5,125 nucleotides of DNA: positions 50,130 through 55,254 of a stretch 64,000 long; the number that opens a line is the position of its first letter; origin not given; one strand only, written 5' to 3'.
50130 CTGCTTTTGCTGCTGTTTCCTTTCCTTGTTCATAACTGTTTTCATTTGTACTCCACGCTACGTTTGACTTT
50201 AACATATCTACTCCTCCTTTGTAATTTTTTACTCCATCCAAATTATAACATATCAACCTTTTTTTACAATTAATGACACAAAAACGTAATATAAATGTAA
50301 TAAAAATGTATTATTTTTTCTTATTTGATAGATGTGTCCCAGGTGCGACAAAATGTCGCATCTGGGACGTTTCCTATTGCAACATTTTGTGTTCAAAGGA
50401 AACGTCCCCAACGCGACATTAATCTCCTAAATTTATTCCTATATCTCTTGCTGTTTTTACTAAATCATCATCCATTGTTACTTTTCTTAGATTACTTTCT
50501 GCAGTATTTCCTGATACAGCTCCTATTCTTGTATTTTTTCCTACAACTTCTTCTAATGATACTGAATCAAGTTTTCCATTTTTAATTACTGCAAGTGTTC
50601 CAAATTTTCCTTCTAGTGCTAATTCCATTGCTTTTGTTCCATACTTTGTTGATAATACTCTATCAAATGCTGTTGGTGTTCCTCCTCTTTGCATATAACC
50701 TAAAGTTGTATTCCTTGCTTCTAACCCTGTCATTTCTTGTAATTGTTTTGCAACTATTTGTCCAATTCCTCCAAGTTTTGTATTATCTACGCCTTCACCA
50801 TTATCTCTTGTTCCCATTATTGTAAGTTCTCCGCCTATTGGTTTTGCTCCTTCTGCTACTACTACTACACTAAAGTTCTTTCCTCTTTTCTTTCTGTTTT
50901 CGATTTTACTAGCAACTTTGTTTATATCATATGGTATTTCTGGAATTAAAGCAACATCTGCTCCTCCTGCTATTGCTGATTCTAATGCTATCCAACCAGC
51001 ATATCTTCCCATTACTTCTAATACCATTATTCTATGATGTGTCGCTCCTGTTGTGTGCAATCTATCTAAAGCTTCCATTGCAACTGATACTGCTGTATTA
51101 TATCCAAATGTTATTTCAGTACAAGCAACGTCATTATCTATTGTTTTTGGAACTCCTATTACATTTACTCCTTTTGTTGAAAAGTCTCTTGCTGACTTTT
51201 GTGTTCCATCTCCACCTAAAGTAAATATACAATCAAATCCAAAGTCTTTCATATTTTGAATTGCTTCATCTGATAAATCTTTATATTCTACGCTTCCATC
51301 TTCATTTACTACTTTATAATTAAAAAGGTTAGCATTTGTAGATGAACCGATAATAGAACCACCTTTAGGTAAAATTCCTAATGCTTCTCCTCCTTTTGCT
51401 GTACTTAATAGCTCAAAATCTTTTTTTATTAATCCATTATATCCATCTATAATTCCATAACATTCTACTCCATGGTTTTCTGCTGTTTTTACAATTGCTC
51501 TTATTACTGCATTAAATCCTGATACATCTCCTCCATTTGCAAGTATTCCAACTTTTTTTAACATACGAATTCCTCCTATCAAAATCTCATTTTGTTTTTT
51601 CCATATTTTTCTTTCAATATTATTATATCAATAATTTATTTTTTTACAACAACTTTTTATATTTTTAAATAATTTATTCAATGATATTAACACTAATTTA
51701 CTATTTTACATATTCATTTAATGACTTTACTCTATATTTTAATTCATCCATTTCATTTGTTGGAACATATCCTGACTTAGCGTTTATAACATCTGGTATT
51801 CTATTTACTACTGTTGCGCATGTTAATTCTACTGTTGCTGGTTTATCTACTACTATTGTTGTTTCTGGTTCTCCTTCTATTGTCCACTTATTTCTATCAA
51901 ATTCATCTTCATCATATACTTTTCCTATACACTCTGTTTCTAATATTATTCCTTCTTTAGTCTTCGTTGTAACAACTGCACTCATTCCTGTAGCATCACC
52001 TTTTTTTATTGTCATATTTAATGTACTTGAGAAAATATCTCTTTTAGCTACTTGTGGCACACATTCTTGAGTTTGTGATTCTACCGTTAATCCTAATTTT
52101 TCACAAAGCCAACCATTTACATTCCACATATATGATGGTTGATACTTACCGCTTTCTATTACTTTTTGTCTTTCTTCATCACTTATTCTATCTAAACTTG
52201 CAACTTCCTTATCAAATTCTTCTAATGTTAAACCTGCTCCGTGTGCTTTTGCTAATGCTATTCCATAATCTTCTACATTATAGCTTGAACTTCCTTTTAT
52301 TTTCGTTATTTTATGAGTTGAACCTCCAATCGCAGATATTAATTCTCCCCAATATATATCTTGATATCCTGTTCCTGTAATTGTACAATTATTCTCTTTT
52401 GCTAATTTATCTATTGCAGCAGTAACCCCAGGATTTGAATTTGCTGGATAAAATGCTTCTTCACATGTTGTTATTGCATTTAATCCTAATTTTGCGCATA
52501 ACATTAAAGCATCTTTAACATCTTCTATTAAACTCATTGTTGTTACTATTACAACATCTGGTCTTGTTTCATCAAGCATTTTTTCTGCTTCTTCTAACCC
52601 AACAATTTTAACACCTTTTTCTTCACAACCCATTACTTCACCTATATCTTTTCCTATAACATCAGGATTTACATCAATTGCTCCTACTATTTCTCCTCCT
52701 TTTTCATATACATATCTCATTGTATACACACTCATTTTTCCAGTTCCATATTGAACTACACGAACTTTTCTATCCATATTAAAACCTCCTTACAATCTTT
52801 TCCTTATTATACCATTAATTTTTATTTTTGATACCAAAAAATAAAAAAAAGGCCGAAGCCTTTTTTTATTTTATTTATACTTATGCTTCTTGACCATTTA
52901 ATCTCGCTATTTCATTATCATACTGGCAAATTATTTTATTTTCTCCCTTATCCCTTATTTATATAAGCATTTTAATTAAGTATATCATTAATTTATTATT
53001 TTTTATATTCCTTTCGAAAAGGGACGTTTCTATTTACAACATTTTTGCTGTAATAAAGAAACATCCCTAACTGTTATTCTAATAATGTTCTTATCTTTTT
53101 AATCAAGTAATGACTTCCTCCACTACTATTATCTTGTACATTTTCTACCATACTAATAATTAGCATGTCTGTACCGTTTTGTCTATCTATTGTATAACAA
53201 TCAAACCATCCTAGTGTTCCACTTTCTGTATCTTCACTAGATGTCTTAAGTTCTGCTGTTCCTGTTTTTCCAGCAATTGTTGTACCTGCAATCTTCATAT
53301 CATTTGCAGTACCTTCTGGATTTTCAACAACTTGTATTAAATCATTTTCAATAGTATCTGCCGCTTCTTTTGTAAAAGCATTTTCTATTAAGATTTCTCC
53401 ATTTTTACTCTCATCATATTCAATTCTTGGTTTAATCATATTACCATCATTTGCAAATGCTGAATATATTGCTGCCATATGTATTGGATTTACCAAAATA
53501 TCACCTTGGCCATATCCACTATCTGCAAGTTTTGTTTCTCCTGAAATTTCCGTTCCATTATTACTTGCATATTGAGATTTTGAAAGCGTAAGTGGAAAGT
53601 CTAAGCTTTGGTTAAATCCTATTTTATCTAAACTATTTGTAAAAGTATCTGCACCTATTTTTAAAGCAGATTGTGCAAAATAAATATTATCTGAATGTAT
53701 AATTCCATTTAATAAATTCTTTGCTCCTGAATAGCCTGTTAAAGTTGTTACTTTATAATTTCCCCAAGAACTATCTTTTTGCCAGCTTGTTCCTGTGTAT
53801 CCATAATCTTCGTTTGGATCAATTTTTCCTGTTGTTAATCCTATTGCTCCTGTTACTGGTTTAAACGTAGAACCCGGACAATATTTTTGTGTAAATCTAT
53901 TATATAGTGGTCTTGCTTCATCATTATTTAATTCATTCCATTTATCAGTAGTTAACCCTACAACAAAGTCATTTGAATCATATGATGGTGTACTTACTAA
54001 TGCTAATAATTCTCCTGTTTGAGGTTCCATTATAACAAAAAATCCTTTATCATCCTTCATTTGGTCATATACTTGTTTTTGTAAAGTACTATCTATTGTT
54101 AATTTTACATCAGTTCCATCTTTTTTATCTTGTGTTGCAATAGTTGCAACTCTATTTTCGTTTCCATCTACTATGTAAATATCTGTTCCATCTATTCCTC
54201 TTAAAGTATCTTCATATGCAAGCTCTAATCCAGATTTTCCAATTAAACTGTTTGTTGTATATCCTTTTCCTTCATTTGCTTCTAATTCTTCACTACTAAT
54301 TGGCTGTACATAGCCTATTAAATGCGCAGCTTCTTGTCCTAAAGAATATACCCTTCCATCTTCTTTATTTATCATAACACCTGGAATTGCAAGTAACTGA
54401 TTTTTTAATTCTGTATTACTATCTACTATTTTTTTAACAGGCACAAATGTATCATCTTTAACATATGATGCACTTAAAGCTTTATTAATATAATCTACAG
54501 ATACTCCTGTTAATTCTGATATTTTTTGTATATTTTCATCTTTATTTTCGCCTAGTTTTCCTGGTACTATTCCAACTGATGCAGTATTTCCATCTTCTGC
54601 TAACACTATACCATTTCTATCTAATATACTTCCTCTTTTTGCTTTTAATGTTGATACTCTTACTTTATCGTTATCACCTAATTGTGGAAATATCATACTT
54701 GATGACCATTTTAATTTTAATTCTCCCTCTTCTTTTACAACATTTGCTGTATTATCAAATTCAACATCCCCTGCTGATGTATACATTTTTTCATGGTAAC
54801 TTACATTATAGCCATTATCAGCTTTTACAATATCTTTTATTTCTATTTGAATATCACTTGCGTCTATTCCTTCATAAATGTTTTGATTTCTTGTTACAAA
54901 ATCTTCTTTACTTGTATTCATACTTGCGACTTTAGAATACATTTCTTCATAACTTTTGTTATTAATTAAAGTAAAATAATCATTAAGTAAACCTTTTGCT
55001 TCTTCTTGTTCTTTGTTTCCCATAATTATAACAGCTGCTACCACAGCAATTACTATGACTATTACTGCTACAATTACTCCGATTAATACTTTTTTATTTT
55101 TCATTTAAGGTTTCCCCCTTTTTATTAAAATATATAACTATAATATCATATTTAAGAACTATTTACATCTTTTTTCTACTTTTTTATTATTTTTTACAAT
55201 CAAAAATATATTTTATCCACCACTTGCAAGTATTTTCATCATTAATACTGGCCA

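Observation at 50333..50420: H3: an unrecognised modular multi-hairpin repeat family parked immediately 3' of stop codons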

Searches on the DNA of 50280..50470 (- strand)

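Call 19: search_rna_families(source=window, start=50280, end=50470, threshold=evalue, max_evalue=10)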
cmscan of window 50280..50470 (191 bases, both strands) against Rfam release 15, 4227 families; matches with E-value up to 10: 26.
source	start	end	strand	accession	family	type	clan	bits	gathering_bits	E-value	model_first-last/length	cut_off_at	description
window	50346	50428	-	RF03489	mir-4796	Gene; miRNA;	-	25.3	90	0.0026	1-93/93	no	mir-4796 microRNA precursor family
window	50352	50420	+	RF01007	mir-624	Gene; miRNA;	-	22.5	100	0.02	1-86/86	no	mir-624 microRNA precursor family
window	50351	50421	+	RF00445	MIR399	Gene; miRNA;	-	22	57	0.0061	1-117/117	no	mir-399 microRNA precursor family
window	50319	50393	+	RF00708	mir-450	Gene; miRNA;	-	20.9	60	0.25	1-78/78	no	mir-450 microRNA precursor family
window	50315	50435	-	RF02572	babR_5UTR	Cis-reg;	-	20.5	93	0.24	1-134/134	no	Brucella babR 5'UTR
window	50308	50387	-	RF01842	mycoplasma_FSE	Cis-reg; frameshift_element;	-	19.4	88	6.3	1-87/87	no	mycoplasma ribosomal frameshift element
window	50365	50407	-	RF03785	mir-974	Gene; miRNA;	-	19.2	90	0.22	1-91/91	no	mir-974 microRNA precursor family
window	50280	50378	+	RF01774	rpsL_ricks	Cis-reg; leader;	-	18.1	60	8.1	25-131/131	5'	Rickettsia rpsL leader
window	50325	50380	+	RF03592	mir-2567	Gene; miRNA;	-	17.9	79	0.58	1-83/83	no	mir-2567 microRNA precursor family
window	50329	50375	-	RF00756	mir-299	Gene; miRNA;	-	17.3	67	0.35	1-63/63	no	mir-299 microRNA precursor family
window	50325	50379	+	RF03761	mir-5897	Gene; miRNA;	-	15.8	90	0.92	1-84/84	no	mir-5897 microRNA precursor family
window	50280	50372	+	RF02618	SSRC34_2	Gene; sRNA;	-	15.7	48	2.7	22-125/125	5'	Streptococcus sRNA 34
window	50335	50369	+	RF03743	MIR7696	Gene; miRNA;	-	15.5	83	2.1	1-88/88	no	MIR7696 microRNA precursor family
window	50358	50412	-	RF03697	mir-722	Gene; miRNA;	-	15.5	81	2.2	1-67/67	no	mir-722 microRNA precursor family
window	50354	50418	-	RF00256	mir-196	Gene; miRNA;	-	15.1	55.4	0.79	1-77/77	no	mir-196 microRNA precursor family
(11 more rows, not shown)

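Call 70: search_dna_similar(query=window:50325-50425:-, collection=plasmids, mode=distant, max_evalue=0.01, max_rows=10)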
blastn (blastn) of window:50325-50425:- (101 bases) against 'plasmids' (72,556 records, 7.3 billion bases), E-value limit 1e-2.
No match.

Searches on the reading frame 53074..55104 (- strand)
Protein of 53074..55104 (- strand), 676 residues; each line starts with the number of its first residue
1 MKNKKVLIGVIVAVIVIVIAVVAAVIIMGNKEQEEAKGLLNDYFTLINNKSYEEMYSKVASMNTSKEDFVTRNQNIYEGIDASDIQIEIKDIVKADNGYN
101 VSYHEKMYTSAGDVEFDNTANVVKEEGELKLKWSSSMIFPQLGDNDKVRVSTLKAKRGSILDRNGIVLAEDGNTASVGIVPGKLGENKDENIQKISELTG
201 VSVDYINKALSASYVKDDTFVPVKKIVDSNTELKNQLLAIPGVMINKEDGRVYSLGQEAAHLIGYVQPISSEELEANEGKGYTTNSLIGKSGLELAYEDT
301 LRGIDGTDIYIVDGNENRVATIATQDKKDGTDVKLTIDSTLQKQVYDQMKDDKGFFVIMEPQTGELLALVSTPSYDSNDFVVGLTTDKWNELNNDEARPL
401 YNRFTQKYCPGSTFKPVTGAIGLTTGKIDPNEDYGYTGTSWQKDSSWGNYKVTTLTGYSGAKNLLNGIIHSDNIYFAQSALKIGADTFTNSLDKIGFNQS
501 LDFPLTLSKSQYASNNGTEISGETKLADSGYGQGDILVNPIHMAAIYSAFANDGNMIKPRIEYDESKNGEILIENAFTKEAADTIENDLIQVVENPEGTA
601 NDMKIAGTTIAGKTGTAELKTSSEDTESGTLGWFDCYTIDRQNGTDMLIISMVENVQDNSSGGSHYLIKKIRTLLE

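Call 16: find_encoding_contigs(protein=window:53074-55104:-, flank=3000, max_places=4)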
Protein window:53074-55104:- (676 aa): 6 contigs read that carry it; 4 places shown.
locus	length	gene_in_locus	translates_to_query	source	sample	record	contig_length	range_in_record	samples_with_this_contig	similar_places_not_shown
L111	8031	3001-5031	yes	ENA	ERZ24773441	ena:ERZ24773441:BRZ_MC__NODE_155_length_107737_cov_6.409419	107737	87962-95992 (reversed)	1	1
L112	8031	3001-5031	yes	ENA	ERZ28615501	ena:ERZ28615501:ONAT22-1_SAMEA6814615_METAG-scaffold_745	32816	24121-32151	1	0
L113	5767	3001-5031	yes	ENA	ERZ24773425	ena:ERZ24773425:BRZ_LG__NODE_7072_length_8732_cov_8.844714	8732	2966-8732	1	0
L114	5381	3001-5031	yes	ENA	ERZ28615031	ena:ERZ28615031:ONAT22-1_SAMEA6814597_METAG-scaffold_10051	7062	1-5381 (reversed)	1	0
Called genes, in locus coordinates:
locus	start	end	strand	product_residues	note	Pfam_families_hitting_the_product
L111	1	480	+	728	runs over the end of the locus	PF05569:Peptidase_M56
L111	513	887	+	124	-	-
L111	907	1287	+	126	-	-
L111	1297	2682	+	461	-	PF01183:Glyco_hydro_25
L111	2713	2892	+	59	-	-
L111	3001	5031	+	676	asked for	PF05223:MecA_N, PF03717:PBP_dimer, PF00905:Transpeptidase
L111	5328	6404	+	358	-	PF01113:DapB_N (faint), PF19328:DAP_DH_C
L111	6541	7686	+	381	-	PF00365:PFK, PF01513:NAD_kinase (faint)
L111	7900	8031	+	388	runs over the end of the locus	PF08495:FIST, PF10442:FIST_C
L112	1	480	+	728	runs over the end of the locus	PF05569:Peptidase_M56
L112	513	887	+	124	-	-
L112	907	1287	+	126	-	-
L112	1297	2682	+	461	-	PF01183:Glyco_hydro_25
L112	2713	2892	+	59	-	-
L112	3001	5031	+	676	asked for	PF05223:MecA_N, PF03717:PBP_dimer, PF00905:Transpeptidase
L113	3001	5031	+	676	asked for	PF05223:MecA_N, PF03717:PBP_dimer, PF00905:Transpeptidase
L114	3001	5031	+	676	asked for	PF05223:MecA_N, PF03717:PBP_dimer, PF00905:Transpeptidase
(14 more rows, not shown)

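Call 17: search_protein_families(library=ncbifam, proteins=[window:53074-55104:-])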
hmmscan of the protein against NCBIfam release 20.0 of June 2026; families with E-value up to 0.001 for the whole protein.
window:53074-55104:- (676 aa): 20 families
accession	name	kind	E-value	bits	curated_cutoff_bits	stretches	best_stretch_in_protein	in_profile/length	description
NF051842.1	PBP4_5_Efaec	equivalog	6.1e-186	619.7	700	1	4-665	3-657/668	penicillin-binding protein PBP4(5)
NF000237.1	MECA_PBP2A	equivalog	6.4e-135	451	750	1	11-660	6-640/668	PBP2a family beta-lactam-resistant peptidoglycan transpeptidase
NF000409.1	MECA_pure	exception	3.9e-121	405.7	1490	1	11-660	6-640/668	PBP2a family beta-lactam-resistant peptidoglycan transpeptidase MecA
NF000410.1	MECA1_pure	exception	1.7e-119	399.9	1480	1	10-660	4-638/666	PBP2a family beta-lactam-resistant peptidoglycan transpeptidase MecA1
NF000408.1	MECA2_pure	exception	3.1e-119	399.1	1525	1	12-660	7-640/668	PBP2a family beta-lactam-resistant peptidoglycan transpeptidase MecA2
NF000407.1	MECC_PBP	exception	2.1e-113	379.9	1500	1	5-659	3-636/665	PBP2a family beta-lactam-resistant peptidoglycan transpeptidase MecC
NF033378.1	MECD_PBP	exception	1.6e-110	370.4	1450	1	1-670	1-657/678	PBP2a family beta-lactam-resistant peptidoglycan transpeptidase MecD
NF000406.1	MECB_PBP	exception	1.7e-107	360.5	1450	1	40-671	30-655/674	PBP2a family beta-lactam-resistant peptidoglycan transpeptidase MecB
TIGR03423.1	pbp2_mrdA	equivalog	7.4e-104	348.4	455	1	136-657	29-573/593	penicillin-binding protein 2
NF008061.0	PRK10795.1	equivalog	1.7e-49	168.9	962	1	145-619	57-551/634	peptidoglycan DD-transpeptidase MrdA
TIGR02214.1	spoVD_pbp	equivalog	3.4e-41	141.3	688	1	145-618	37-495/636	stage V sporulation protein D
NF053573.1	PBP2_PenA_Neis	exception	1.9e-37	129.1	1105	1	132-618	50-502/572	peptidoglycan D,D-transpeptidase PBP2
NF038271.1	strep_PBP2X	exception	1.4e-35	122.7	1050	1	150-622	66-556/750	penicillin-binding protein PBP2X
NF011685.0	PRK15105.1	subfamily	7.6e-20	71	737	1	142-618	56-499/588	peptidoglycan glycosyltransferase FtsI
TIGR02074.1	PBP_1a_fam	subfamily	1.6e-15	56.9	508.75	1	327-619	220-485/535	PBP1A family penicillin-binding protein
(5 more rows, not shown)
